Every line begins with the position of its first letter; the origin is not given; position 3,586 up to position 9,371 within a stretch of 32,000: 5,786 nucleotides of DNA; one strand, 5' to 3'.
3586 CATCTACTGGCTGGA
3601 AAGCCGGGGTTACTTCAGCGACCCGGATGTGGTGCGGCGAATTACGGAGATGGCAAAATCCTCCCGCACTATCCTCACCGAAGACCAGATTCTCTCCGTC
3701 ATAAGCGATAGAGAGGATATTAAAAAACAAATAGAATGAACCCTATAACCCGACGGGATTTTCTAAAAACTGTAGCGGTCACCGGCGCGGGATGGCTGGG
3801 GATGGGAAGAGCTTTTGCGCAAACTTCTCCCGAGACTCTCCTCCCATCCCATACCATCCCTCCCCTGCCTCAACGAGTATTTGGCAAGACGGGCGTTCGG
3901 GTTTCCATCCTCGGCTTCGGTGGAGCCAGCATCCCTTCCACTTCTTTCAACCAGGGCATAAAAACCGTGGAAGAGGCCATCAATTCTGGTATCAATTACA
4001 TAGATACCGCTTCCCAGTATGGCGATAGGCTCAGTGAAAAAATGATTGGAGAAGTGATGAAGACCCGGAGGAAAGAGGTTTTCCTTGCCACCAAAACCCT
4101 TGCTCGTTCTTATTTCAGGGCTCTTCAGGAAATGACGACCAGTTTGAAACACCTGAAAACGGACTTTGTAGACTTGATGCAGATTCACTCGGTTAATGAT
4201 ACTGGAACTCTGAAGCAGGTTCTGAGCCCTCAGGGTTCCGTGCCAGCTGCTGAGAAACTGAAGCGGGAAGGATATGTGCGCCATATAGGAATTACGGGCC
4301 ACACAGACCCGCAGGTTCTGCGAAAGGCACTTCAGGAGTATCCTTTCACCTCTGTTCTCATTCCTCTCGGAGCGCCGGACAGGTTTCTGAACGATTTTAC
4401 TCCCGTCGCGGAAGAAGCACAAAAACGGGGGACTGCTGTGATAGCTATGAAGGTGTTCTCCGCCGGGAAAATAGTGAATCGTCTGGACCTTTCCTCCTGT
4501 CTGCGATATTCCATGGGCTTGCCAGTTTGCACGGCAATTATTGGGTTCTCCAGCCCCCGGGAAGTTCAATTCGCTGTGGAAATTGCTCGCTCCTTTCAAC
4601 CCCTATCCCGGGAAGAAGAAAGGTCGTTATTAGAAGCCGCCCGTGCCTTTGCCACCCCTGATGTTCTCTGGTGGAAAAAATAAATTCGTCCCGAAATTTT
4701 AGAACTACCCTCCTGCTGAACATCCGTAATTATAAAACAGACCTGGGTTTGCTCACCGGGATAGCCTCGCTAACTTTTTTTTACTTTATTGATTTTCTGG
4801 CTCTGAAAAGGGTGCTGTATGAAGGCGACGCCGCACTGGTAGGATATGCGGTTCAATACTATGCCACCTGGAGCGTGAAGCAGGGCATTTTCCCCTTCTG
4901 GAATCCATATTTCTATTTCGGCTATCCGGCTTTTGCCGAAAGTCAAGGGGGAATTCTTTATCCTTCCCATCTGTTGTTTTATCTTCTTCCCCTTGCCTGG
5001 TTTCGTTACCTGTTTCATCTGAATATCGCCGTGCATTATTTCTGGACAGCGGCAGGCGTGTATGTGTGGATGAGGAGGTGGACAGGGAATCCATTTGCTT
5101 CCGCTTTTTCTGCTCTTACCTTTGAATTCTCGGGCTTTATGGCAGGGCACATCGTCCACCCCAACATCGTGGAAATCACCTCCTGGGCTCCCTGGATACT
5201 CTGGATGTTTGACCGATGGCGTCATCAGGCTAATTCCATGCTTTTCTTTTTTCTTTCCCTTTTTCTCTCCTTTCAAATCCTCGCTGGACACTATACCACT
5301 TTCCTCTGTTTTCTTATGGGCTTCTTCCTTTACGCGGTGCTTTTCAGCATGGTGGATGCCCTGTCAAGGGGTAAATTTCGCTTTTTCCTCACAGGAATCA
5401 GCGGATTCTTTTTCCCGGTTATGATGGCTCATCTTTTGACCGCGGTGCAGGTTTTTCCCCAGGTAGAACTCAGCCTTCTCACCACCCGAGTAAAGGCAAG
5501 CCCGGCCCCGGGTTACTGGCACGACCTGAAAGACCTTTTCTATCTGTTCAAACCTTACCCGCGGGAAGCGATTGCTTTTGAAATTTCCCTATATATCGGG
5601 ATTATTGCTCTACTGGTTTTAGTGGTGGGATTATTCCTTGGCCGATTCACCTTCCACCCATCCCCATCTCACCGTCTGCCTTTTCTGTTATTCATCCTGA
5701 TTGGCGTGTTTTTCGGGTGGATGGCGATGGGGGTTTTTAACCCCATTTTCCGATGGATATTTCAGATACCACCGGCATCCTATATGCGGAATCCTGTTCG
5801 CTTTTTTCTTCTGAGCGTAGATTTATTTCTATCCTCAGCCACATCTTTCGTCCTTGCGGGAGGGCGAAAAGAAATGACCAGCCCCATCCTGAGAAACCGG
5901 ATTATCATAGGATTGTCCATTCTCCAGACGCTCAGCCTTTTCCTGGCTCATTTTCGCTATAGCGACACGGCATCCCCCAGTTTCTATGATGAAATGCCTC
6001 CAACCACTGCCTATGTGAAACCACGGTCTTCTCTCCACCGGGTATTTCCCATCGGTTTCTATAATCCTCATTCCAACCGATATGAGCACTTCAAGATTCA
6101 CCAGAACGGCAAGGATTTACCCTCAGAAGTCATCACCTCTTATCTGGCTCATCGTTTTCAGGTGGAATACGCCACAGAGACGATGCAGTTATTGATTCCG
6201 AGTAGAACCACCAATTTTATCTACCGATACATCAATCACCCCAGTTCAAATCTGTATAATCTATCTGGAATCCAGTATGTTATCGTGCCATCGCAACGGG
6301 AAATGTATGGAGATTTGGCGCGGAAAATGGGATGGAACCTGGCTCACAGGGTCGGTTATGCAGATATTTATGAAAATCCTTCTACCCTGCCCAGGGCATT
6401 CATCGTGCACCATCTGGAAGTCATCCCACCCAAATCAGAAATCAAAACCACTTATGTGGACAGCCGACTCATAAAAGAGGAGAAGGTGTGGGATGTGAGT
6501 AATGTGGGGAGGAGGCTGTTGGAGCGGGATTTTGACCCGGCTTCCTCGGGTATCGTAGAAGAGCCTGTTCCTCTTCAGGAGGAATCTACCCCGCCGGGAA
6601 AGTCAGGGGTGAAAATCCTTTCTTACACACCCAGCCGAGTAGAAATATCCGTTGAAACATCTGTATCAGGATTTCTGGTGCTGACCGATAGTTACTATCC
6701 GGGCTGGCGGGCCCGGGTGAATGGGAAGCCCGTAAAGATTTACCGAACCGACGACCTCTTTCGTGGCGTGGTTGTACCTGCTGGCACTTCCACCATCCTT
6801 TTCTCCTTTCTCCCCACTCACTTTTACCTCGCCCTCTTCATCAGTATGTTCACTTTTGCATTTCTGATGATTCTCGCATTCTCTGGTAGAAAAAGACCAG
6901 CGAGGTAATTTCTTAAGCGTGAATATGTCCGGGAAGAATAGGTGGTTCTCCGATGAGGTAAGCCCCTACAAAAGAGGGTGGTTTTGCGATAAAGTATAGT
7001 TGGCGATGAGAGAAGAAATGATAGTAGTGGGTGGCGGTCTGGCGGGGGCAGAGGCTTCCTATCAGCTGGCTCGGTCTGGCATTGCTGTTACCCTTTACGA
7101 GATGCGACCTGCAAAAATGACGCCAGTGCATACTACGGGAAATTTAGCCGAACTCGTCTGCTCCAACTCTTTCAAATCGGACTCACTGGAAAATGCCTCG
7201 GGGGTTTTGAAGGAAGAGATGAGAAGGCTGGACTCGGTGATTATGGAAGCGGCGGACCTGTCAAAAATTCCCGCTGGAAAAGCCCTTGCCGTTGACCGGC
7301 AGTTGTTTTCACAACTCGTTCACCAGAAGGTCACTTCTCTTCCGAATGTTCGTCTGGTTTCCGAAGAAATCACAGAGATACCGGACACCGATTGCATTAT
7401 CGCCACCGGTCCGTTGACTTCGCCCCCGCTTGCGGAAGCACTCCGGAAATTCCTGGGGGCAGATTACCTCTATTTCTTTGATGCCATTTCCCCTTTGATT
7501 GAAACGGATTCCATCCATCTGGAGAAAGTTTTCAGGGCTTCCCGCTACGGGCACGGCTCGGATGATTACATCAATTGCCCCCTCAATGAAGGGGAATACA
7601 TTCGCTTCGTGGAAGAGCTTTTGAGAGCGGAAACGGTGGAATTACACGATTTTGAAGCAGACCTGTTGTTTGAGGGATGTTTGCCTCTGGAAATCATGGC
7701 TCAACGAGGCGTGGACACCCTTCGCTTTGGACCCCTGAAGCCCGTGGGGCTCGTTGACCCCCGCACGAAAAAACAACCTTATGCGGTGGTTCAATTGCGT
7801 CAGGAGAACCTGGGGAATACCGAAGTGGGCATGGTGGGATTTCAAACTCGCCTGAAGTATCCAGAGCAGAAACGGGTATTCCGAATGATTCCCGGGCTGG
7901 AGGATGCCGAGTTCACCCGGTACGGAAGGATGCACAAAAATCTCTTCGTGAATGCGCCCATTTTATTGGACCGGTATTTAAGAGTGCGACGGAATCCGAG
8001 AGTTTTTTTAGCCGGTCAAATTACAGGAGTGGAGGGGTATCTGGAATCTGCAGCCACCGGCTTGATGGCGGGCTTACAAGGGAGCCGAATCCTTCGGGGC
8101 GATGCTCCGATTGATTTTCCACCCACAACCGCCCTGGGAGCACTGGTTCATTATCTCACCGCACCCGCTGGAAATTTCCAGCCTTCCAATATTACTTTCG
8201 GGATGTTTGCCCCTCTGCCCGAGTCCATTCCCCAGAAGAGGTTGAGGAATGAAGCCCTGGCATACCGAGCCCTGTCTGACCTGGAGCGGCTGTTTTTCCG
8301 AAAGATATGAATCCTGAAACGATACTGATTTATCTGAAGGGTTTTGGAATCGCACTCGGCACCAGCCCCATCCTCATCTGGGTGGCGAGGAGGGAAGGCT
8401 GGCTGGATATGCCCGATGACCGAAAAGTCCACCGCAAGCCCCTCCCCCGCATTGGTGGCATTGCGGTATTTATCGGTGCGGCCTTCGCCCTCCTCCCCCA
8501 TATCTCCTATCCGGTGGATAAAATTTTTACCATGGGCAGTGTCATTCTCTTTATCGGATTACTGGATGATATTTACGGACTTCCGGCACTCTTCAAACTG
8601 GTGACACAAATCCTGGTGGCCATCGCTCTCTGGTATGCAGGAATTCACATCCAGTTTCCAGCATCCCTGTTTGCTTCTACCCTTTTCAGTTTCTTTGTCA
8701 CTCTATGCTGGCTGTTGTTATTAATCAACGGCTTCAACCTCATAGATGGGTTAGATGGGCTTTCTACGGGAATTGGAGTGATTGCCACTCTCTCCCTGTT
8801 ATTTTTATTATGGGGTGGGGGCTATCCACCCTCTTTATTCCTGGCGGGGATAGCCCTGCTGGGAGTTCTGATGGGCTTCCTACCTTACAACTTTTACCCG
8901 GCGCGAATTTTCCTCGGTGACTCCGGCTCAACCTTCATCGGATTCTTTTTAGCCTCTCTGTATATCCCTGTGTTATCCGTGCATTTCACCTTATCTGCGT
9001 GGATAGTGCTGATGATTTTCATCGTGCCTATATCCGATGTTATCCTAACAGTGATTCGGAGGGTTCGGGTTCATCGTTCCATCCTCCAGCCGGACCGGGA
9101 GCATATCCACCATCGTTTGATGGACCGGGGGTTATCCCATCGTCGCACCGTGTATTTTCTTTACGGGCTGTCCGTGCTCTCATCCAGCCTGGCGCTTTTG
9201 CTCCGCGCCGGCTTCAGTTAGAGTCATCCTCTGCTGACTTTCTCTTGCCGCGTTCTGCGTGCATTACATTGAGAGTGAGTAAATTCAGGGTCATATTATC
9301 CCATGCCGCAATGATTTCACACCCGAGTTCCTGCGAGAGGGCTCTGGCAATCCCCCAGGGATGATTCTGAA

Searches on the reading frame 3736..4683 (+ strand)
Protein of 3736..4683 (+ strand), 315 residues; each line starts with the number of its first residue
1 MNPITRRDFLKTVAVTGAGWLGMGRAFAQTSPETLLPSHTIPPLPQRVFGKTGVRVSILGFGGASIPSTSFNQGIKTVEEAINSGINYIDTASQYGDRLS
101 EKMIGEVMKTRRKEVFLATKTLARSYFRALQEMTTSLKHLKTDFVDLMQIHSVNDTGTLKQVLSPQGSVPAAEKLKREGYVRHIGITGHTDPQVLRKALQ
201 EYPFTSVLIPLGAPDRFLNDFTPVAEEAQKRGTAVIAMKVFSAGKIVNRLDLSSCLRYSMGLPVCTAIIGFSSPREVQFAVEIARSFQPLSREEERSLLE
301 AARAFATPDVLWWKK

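Call 85: search_protein_families(library=pfam, proteins=[window:3736-4683:+], max_evalue=0.001)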
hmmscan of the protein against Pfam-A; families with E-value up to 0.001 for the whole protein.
window:3736-4683:+ (315 aa): 2 families
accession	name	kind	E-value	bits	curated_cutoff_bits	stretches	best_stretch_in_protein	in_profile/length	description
PF00248.27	Aldo_ket_red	-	4.2e-28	98.7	24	1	59-307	2-249/291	Aldo/keto reductase family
PF10518.14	TAT_signal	-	0.00067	19.9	22.7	0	4-19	2-17/21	TAT (twin-arginine translocation) pathway signal sequence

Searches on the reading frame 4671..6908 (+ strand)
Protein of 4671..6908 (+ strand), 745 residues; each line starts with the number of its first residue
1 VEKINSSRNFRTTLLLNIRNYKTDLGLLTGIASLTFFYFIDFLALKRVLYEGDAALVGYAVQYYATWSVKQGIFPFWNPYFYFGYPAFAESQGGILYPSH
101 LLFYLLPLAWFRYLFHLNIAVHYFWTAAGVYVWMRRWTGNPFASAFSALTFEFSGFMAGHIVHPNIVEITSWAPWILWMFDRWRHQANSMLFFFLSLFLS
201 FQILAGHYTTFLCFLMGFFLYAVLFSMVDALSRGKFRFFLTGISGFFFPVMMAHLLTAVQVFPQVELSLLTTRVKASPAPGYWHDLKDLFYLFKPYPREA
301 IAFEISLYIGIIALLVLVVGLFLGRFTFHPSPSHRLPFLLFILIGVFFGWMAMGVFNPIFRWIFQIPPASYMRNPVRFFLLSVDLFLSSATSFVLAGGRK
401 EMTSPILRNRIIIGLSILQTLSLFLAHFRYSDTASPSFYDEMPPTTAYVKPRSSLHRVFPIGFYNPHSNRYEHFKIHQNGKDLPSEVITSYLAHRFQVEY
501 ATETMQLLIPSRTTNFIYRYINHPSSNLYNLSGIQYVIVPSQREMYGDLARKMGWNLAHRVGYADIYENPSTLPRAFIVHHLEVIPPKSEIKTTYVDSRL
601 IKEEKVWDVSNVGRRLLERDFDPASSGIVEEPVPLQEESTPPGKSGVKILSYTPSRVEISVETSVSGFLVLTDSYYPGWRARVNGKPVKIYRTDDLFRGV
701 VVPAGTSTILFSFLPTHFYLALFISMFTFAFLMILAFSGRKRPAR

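Call 85: search_protein_families(library=pfam, proteins=[window:4671-6908:+], max_evalue=0.001)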
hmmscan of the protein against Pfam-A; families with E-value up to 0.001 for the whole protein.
window:4671-6908:+ (745 aa): 1 family
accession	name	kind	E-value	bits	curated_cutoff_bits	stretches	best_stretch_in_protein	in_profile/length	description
PF09586.16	YfhO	-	1e-11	44.4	28.5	1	644-725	753-835/835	Bacterial membrane protein YfhO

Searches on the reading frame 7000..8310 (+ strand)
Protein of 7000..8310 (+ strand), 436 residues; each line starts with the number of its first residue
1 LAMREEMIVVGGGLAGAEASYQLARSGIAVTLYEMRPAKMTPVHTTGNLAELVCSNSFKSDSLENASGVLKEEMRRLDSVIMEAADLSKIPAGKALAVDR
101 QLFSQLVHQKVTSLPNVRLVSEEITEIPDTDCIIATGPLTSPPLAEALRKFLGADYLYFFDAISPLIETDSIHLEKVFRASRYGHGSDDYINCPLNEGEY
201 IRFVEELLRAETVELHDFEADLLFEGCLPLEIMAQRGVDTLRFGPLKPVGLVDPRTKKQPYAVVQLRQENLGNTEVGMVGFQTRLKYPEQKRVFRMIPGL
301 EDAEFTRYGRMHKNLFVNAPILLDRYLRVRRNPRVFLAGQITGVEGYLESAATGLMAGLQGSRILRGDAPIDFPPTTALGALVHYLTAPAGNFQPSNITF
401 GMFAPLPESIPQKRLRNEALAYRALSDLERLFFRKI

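Call 85: search_protein_families(library=pfam, proteins=[window:7000-8310:+], max_evalue=0.001)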
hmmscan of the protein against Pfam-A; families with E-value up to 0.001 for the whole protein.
window:7000-8310:+ (436 aa): 4 families
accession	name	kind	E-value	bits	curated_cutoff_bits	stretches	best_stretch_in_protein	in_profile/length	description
PF01134.28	GIDA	-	2.5e-93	313.7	22.1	1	7-366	2-388/391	Glucose inhibited division protein A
PF07992.20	Pyr_redox_2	-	6.2e-07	29.6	26.1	1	7-139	3-110/291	Pyridine nucleotide-disulphide oxidoreductase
PF01266.30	DAO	-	1.6e-05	25.1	27.9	1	8-57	3-50/353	FAD dependent oxidoreductase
PF13450.12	NAD_binding_8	-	2.5e-05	24.9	21.9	1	9-37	1-29/68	NAD(P)-binding Rossmann-like domain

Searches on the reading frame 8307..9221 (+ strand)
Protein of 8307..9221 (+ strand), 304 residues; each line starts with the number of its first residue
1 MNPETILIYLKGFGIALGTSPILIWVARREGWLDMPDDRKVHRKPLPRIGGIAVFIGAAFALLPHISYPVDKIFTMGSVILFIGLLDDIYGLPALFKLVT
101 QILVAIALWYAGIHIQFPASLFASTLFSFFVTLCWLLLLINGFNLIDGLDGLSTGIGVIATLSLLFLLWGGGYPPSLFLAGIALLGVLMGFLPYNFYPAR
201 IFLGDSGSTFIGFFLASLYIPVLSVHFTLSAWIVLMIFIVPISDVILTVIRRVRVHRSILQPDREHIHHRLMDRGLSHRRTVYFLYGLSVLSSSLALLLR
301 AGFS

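Call 85: search_protein_families(library=pfam, proteins=[window:8307-9221:+], max_evalue=0.001)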
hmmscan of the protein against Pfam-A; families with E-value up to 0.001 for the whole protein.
window:8307-9221:+ (304 aa): 1 family
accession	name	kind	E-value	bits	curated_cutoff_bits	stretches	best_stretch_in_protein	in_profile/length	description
PF00953.26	Glycos_transf_4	-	4.1e-33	115.1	27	1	74-220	5-157/160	Glycosyl transferase family 4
